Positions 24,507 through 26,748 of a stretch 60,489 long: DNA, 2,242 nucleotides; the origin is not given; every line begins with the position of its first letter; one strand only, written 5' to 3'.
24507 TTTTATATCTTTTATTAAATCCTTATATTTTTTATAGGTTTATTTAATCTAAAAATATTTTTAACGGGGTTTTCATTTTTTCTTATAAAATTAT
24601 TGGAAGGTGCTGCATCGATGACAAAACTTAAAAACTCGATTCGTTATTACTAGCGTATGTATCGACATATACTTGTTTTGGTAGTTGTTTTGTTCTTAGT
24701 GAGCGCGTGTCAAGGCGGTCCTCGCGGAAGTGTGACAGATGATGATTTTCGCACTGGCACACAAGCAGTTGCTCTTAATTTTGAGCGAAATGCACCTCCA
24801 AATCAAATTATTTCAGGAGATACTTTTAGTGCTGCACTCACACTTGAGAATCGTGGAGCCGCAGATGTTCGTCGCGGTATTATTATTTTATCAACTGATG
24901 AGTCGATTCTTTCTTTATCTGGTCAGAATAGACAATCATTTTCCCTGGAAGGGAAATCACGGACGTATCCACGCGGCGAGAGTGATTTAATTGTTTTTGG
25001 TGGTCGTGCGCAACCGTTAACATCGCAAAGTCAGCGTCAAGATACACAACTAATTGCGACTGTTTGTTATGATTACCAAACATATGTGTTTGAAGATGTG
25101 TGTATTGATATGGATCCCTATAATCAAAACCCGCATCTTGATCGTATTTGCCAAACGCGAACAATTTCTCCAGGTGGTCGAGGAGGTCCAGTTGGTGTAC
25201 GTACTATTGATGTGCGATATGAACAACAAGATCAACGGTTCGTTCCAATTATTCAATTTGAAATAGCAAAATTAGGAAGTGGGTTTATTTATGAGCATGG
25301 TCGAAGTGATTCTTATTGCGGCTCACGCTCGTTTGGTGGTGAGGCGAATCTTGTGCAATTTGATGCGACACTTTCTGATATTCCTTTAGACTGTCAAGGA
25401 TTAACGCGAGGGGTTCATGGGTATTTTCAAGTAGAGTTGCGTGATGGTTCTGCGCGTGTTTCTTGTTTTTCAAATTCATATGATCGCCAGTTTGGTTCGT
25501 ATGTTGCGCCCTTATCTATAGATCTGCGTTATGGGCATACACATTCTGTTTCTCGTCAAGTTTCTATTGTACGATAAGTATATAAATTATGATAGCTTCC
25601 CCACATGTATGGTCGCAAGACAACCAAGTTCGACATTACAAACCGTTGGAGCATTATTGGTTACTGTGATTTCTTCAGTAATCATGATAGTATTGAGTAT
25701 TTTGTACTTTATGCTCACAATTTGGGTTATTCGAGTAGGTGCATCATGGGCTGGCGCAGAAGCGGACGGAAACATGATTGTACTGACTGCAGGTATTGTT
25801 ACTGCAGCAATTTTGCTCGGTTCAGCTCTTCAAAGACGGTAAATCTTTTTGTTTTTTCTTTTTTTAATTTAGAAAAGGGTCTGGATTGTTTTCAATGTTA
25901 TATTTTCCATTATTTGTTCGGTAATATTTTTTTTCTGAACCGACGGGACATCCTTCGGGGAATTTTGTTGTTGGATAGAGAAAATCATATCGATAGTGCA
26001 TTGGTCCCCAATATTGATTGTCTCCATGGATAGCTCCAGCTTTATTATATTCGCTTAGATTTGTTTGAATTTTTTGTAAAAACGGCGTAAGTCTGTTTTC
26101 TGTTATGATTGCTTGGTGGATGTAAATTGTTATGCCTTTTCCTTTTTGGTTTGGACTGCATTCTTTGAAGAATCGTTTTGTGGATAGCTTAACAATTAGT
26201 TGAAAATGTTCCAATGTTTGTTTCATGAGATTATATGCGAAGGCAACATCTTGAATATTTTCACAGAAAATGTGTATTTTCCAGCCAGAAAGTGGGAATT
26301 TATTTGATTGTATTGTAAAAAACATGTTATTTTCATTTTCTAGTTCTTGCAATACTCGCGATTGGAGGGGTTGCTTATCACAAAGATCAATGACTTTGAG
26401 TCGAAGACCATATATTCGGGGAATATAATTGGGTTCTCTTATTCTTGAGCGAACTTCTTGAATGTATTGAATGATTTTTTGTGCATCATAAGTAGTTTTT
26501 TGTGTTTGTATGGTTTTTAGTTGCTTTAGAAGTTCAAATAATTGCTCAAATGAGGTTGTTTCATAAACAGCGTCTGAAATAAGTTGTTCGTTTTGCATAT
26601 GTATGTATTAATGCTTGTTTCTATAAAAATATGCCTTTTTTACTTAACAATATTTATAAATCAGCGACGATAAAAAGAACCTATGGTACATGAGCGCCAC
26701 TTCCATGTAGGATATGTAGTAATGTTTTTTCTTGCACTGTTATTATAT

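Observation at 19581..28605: Second surface module: Cys-motif protein, TM-bundle/ectodomain fusion, and three paralogous lipobox proteins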

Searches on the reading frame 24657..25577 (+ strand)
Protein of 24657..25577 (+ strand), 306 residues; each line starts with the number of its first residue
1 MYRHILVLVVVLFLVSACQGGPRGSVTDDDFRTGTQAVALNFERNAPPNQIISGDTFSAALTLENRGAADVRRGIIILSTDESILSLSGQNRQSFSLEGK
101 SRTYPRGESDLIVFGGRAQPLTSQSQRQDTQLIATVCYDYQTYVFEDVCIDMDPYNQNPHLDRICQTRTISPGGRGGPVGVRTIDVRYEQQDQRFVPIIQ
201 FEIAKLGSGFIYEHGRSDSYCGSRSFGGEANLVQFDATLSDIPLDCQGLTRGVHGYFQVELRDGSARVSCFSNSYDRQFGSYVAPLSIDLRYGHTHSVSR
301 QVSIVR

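Call 5: search_protein_families(library=pfam, proteins=[window:24657-25577:+], max_evalue=1)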
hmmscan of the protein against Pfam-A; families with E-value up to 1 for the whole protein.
window:24657-25577:+ (306 aa): 0 families

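Call 6: search_protein_families(library=ncbifam, proteins=[window:24657-25577:+], max_evalue=1)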
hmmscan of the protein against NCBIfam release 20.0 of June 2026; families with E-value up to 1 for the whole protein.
window:24657-25577:+ (306 aa): 0 families

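Call 11: find_homologous_proteins(query=window:24657-25577:+, max_evalue=0.001)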
Query window:24657-25577:+ (306 aa): 4 proteins with E <= 0.001 among 2076 candidates.
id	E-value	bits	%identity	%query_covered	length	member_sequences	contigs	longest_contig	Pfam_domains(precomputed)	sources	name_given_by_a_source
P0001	1.9e-202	689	100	100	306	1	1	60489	-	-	-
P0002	9.0e-16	76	26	99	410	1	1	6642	-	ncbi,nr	ncbi:hypothetical protein HZB03_05310 [Candidatus Woesearchaeota archaeon]|nr:hypothetical protein [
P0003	3.3e-12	64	24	92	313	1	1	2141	-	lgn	-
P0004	2.0e-10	58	26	99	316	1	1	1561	-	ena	-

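Call 15: find_encoding_contigs(protein=P0002, flank=10000)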
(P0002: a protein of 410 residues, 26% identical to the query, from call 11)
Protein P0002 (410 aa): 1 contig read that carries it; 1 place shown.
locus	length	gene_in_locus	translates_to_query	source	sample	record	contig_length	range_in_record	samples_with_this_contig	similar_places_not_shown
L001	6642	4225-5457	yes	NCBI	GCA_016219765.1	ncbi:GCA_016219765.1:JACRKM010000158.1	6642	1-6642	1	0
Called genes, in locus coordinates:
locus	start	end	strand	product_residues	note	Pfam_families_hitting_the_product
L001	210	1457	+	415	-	-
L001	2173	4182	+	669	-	-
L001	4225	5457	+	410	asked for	-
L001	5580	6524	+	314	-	-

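Call 23: search_protein_representatives(alignment_id=A2)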
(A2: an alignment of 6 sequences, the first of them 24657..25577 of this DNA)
Query: 6 sequences, 305 profile positions. Proteins with E-value up to 0.001 (for the whole library): 3101; up to 1e-10: 2399; up to 1e-30: 1365. The best 150 are listed.
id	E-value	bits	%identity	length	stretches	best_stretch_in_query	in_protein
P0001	4.1e-107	374.4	-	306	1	1-302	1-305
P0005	1.3e-104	366.1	-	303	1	2-303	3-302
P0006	4.2e-99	348.1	-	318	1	1-304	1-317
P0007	2.6e-98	345.4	-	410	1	6-303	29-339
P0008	4.1e-92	325.1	-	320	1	6-304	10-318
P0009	1.1e-76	274.5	-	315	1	3-304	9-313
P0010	9.9e-71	254.9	-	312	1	4-304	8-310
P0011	4.0e-68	246.3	-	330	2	1-219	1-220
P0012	3.4e-67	243.3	-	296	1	7-302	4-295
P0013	3.5e-66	239.9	-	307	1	8-302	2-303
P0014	2.7e-65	237.0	-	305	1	2-304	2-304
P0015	9.3e-65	235.3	-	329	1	1-302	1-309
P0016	1.3e-64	234.8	-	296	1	7-302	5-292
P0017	1.8e-64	234.3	-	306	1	6-304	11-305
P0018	1.8e-64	234.3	-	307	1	1-303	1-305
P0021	7.4e-64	232.3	-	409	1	4-302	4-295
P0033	6.9e-60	219.3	-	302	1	1-303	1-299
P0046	6.6e-59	216.1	-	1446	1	15-302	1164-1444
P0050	1.2e-58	215.1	-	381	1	1-303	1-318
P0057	2.1e-57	211.1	-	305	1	1-303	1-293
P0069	1.9e-56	208.0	-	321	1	9-304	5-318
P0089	3.2e-55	204.0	-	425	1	2-303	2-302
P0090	4.2e-55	203.6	-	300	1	4-304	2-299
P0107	9.5e-54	199.1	-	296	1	5-301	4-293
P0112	2.0e-53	198.1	-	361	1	7-304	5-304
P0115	2.7e-53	197.6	-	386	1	1-302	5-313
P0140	1.3e-51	192.2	-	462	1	8-303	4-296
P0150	3.1e-51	190.9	-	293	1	8-302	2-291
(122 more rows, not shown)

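Call 36: predict_structure(alignment_id=A3)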
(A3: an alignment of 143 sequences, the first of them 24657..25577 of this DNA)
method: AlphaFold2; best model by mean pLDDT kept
length: 306 residues; sequences in the alignment: 143
mean_pLDDT: 93.9   pTM: 0.86
mean pLDDT of the five models: 93.9, 93.8, 93.7, 93.2, 92.7
residues with pLDDT >= 90: 254; 70-90: 49; 50-70: 3; < 50: 0
segments of 3 or more residues with pLDDT < 50: none
pLDDT, mean of each block of 10 residues (from residue 1): 91 87 75 94 98 98 98 98 97 98 96 98 98 98 97 90 93 93 96 92 97 94 77 97 95 94 98 81 97 98 98
secondary structure, 60 per line:
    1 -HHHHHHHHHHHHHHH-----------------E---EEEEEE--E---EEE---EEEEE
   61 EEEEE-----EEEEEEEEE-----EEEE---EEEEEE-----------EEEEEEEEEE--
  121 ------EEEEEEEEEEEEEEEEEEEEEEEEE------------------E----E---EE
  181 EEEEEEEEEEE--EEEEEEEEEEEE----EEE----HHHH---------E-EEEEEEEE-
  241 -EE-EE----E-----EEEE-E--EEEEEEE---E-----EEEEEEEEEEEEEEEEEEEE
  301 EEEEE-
elements in order: H2-16 E38-43 E50-52 E56-65 E71-79 E85-88 E92-97 E109-118 E127-151 E179-191 E194-205 E210-212 H217-220 E232-239 E257-260 E265-271 E281-305

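Call 38: fold_search(model_id=the predicted structure, library=pdb)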
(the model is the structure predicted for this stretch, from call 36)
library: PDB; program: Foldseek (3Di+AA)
matches with E <= 10: 1538; with E <= 0.001: 48
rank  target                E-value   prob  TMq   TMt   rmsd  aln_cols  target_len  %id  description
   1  9qj4_B                1.2e-06  1.00  0.24  0.23  20.7       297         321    9  Structure of the Complement classical and lectin pathway proconvertase, C4b2 (released 2025-12-24)
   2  3prx_B                6.7e-06  1.00  0.24  0.07  29.1       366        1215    9  Structure of Complement C5 in Complex with CVF and SSL7 (released 2011-01-19)
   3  3pvm_B                2.3e-05  1.00  0.23  0.06  30.7       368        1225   10  Structure of Complement C5 in Complex with CVF (released 2011-01-19)
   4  6bqm                  2.5e-05  1.00  0.22  0.16  23.2       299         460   10  Secreted serine protease VesC from Vibrio cholerae (released 2018-11-28)
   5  9fh8_A                2.9e-05  1.00  0.21  0.22  17.0       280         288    8  Crystal structure of the SPD-2 domain of Apis dorsata CEP192 (released 2025-03-26)
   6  8ayh_B                4.6e-05  1.00  0.24  0.08  23.2       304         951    9  Structure of Complement C5 in Complex with small molecule inhibitor and CVF (released 2022-12-21)
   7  9au7_C                5.7e-05  0.91  0.19  0.21  24.6       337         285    9  Human Retriever VPS35L/VPS29/VPS26C complex bound to SNX17 peptide (Composite Map) (released 2024-10-30)
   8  9sv8_C                7.1e-05  1.00  0.24  0.22  23.1       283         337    9  Herpes simplex virus 2 delta28-73 glycoprotein C ectodomain in complex with C3b (released 2025-12-10)
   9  2zag_B                7.8e-05  0.97  0.22  0.16  15.7       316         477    8  Crystal structure of the SeMet-substituted soluble domain of STT3 from P. furiosus (released 2007-12-11)
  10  7akk_E                8.3e-05  0.99  0.25  0.16  24.2       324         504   10  Structure of a complement factor-receptor complex (released 2022-04-13)
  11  4g1m_A                9.2e-05  0.96  0.21  0.08  26.8       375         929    8  Re-refinement of alpha V beta 3 structure (released 2012-12-12)
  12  4mmx_A                9.7e-05  0.84  0.18  0.07  26.0       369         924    9  Integrin AlphaVBeta3 ectodomain bound to the tenth domain of Fibronectin (released 2014-03-26)
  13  4kkp_B                1.0e-04  0.99  0.24  0.30  20.1       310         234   10  Crystal structure of Vibrio cholerae RbmA (crystal form 2) (released 2013-05-22)
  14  1jv2_A                1.1e-04  0.99  0.24  0.09  26.1       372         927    8  CRYSTAL STRUCTURE OF THE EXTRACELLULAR SEGMENT OF INTEGRIN ALPHAVBETA3 (released 2001-10-17)
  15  8xen_A                1.2e-04  0.99  0.25  0.09  26.9       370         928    8  Cryo-EM structure of integrin ITGAV/ITGB3 complex, conformation 4 (released 2024-12-18)
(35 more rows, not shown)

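Call 44: search_protein_families(library=pfam, proteins=[P0046, P0021, P0089, P0140, P0050, P0115, P0112], max_evalue=0.01)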
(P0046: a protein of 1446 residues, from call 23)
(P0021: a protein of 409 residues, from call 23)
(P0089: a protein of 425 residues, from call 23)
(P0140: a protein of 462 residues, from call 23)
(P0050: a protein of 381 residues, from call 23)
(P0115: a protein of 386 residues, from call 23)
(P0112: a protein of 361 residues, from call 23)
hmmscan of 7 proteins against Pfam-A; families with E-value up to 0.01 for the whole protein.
P0046 (1446 aa): 0 families

P0021 (409 aa): 0 families

P0089 (425 aa): 0 families

P0140 (462 aa): 0 families

P0050 (381 aa): 0 families

P0115 (386 aa): 0 families

P0112 (361 aa): 0 families

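Call 45: list_cluster_members(proteins=[P0046, P0012, P0021, P0033, P0057, P0069, P0090, P0107, P0140, P0150])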
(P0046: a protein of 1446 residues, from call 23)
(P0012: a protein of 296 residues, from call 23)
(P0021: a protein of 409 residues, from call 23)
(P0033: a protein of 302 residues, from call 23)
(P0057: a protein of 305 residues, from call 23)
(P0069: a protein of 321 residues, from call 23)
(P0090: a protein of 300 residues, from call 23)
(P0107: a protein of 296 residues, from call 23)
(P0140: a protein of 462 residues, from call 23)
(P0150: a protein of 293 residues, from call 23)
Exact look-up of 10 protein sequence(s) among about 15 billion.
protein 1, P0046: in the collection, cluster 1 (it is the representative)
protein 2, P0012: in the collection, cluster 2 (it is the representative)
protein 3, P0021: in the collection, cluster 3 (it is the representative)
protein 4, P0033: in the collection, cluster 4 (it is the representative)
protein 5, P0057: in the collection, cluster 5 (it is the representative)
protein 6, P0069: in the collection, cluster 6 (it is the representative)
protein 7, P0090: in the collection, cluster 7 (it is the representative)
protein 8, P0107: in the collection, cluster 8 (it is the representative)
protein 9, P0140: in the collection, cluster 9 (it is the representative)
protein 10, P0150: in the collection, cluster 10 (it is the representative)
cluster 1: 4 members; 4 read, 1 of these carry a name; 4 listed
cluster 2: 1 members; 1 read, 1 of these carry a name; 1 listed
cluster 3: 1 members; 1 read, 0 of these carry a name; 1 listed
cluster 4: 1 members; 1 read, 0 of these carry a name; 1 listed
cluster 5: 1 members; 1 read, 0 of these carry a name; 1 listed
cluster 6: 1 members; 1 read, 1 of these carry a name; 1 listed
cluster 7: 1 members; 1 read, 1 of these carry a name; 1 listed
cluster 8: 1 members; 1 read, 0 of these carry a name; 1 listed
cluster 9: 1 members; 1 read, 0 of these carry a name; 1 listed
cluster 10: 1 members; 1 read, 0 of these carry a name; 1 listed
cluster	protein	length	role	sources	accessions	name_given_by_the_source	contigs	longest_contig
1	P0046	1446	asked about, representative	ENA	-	-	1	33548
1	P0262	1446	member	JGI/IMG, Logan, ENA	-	hypothetical protein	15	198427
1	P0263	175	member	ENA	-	-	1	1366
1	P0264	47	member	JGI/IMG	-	-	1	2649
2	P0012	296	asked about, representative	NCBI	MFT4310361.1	MAG: hypothetical protein ACMXYC_01900 [Candidatus Woesearchaeota archaeon]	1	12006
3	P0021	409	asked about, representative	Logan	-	-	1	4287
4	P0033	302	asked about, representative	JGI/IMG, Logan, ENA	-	-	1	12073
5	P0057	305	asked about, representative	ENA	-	-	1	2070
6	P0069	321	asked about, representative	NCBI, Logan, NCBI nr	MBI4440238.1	hypothetical protein HY638_04675 [Candidatus Woesearchaeota archaeon] | hypothetical protein [Candidatus Woesearchaeota archaeon]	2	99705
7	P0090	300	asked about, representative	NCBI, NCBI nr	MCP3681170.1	MAG: hypothetical protein GY861_00630 [bacterium] | hypothetical protein [bacterium]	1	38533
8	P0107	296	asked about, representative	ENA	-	-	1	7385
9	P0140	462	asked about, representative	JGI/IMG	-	-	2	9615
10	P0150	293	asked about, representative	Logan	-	-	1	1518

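Call 46: find_encoding_contigs(protein=P0262, flank=10000, max_places=1)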
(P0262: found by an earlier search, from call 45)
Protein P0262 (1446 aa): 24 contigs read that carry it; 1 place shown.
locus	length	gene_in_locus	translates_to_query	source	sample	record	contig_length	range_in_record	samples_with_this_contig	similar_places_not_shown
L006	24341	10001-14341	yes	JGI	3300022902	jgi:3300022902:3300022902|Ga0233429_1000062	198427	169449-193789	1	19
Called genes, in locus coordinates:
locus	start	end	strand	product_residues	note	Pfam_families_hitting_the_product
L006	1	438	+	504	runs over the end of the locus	PF01336:tRNA_anti-codon, PF00152:tRNA-synt_2, PF01409:tRNA-synt_2d (faint)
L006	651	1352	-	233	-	PF03161:LAGLIDADG_2, PF05204:Hom_end (faint), PF14528:LAGLIDADG_3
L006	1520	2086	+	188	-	PF00210:Ferritin (faint), PF02915:Rubrerythrin, PF21349:RUBY_RBDX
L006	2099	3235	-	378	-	PF01053:Cys_Met_Meta_PP, PF00266:Aminotran_5 (faint)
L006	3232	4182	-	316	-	-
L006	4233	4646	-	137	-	-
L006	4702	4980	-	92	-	-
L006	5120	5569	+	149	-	PF01037:AsnC_trans_reg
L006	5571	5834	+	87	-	-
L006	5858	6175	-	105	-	-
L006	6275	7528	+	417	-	PF27218:MJ0043_C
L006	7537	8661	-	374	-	-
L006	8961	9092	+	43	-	-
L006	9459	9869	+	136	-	-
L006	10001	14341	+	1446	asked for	-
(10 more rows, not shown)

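Call 65: search_solved_structures(query=A3, max_evalue=1)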
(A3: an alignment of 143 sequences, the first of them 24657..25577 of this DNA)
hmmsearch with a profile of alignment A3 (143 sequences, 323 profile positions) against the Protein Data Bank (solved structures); distinct sequences matched with E-value up to 1: 1.
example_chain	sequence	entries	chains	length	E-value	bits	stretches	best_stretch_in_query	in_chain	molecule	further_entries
6all_A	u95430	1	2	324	0.65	11.9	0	2-42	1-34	Fe(3+)-citrate-binding protein yfmC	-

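Call 75: search_protein_families(library=phrogs, proteins=[window:24657-25577:+], max_evalue=0.01)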
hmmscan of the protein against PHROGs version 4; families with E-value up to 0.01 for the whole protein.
window:24657-25577:+ (306 aa): 0 families

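Call 88: search_protein_families(library=pfam, alignment_id=A3, max_evalue=1)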
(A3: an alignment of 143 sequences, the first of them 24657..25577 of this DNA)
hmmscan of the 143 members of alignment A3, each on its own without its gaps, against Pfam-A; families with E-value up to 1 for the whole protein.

A. member 1, window:24657-25577:+ (306 aa): 0 families

B. families by the number of members that match (of 143 scanned): 51 families (the first 25 are shown)
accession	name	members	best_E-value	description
PF07705.17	CARDB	15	0.0072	CARDB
PF08139.17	LPAM_1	8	0.0017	Prokaryotic membrane lipoprotein lipid attachment site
PF13627.12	LptM_cons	5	0.018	LPS-assembly lipoprotein LptM, conserved region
PF23673.1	DUF7154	3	0.018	Domain of unknown function (DUF7154)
PF24381.1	DUF7537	2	0.14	Family of unknown function (DUF7537)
PF02432.21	Fimbrial_K88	1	0.00042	Fimbrial, major and minor subunit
PF20806.3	Integrin_A_Ig_3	1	0.00066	Integrin alpha Ig-like domain 3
PF21060.3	Reovirus_L2_6th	1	0.0024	Reovirus core-spike protein lambda-2 (L2), 6th domain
PF17600.7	DUF5496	1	0.0025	Family of unknown function (DUF5496)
PF23304.1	GAE_BBS1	1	0.0031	Bardet-Biedl syndrome 1 protein, GAE domain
PF02402.22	Lysis_col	1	0.0075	Lysis protein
PF15621.11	PROL5-SMR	1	0.01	Proline-rich submaxillary gland androgen-regulated family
PF22257.2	GPR128_N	1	0.014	GPR128, N-terminal domain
PF10633.15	NPCBM_assoc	1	0.021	NPCBM-associated, NEW3 domain of alpha-galactosidase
PF11618.14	C2-C2_1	1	0.029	First C2 domain of RPGR-interacting protein 1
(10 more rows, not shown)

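Call 92: fold_search(model_id=the predicted structure, library=viral)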
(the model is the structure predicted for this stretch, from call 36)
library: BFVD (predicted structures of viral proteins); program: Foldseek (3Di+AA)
matches with E <= 10: 744; with E <= 0.001: 5
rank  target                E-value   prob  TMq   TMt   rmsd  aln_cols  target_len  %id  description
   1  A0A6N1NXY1            1.3e-06  1.00  0.24  0.08  32.5       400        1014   10  DUF11 domain-containing protein [Tupanvirus soda lake]
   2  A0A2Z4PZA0            1.1e-04  0.93  0.20  0.07  19.9       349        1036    8  (no name in the UniProt tables at hand)
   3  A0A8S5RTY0            1.4e-04  0.97  0.20  0.08  25.2       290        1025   10  (no name in the UniProt tables at hand)
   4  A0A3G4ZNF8            7.7e-04  0.96  0.23  0.08  23.8       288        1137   10  DUF7932 domain-containing protein [Terrestrivirus sp.]
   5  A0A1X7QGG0            8.5e-04  0.69  0.16  0.06  23.9       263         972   11  (no name in the UniProt tables at hand)
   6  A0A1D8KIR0            1.2e-03  0.69  0.19  0.07  25.9       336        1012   11  Baseplate hub + tail lysozyme [Synechococcus phage S-CAM3]
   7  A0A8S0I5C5            2.1e-03  0.47  0.19  0.12  32.4       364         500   10  (no name in the UniProt tables at hand)
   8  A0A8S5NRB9            2.2e-03  0.33  0.15  0.05  28.5       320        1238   10  Tail protein [Siphoviridae sp. ctSP74]
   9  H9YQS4                2.4e-03  0.75  0.21  0.19  26.9       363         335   13  (no name in the UniProt tables at hand)
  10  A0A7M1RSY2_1          2.4e-03  0.63  0.15  0.05  23.3       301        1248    8  Spore coat protein-like protein [uncultured phage cr124_1]
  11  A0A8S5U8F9            2.7e-03  0.33  0.15  0.12  27.8       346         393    9  Clumping factor [Siphoviridae sp. ct9j27]
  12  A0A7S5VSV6            2.9e-03  0.72  0.23  0.16  39.7       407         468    8  (no name in the UniProt tables at hand)
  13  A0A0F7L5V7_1          3.0e-03  0.97  0.24  0.09  23.8       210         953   15  Uncharacterized protein [uncultured marine virus]
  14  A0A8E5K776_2          3.0e-03  0.57  0.18  0.06  34.2       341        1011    7  (no name in the UniProt tables at hand)
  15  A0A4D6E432            3.2e-03  0.25  0.11  0.11  17.4       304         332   10  Minor tail protein [Gordonia phage GodonK]
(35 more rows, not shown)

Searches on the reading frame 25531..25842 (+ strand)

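Call 5: search_protein_families(library=pfam, proteins=[window:25531-25842:+], max_evalue=1)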
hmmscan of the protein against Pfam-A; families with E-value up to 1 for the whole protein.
window:25531-25842:+ (103 aa): 3 families
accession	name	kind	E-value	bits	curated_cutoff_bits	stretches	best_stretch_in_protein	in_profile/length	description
PF17627.7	IncE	-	0.059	13.8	27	1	35-94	25-84/132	Inclusion membrane protein E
PF00420.29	Oxidored_q2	-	0.081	13.1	26.1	1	35-94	8-67/95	NADH-ubiquinone/plastoquinone oxidoreductase chain 4L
PF19865.4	DUF6338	-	0.26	11.3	26.5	1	28-100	30-102/205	Family of unknown function (DUF6338)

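Call 6: search_protein_families(library=ncbifam, proteins=[window:25531-25842:+], max_evalue=1)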
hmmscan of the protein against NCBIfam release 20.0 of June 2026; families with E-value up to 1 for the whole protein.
window:25531-25842:+ (103 aa): 1 family
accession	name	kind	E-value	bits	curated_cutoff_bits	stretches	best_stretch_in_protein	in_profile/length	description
NF040945.1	CCC_membrane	equivalog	0.4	11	65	1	43-74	55-85/99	CCC motif membrane protein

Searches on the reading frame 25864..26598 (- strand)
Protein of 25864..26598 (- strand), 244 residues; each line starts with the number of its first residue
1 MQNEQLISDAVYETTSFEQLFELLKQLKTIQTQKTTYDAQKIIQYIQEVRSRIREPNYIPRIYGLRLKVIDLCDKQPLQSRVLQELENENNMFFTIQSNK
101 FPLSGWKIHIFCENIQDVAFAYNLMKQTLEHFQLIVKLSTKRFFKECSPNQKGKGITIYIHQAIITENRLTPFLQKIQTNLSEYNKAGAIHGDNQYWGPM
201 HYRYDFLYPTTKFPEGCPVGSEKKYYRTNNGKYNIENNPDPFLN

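Call 5: search_protein_families(library=pfam, proteins=[window:25864-26598:-], max_evalue=1)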
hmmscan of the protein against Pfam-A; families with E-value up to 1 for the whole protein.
window:25864-26598:- (244 aa): 3 families
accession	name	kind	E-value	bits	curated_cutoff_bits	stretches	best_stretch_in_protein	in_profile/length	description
PF25816.1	RamC_N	-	0.00011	22.2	27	1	88-205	18-136/191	RamC, N-terminal domain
PF21035.3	CCDC138_C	-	0.062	12.9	26.6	1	5-53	225-273/291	Coiled-coil domain-containing protein 138, C-terminal domain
PF11865.14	mTOR_dom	-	0.13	12.7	27.6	1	6-87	77-153/160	Serine/threonine-protein kinase mTOR domain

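Call 6: search_protein_families(library=ncbifam, proteins=[window:25864-26598:-], max_evalue=1)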
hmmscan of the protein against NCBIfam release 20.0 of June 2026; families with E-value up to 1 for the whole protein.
window:25864-26598:- (244 aa): 1 family
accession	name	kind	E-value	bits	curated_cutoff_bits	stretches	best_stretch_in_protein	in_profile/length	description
NF038151.1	lanthi_synth_III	equivalog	0.0003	19.3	575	1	88-204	41-158/833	class III lanthionine synthetase LanKC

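Call 75: search_protein_families(library=phrogs, proteins=[window:25864-26598:-], max_evalue=0.01)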
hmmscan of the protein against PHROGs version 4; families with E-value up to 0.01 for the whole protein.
window:25864-26598:- (244 aa): 0 families
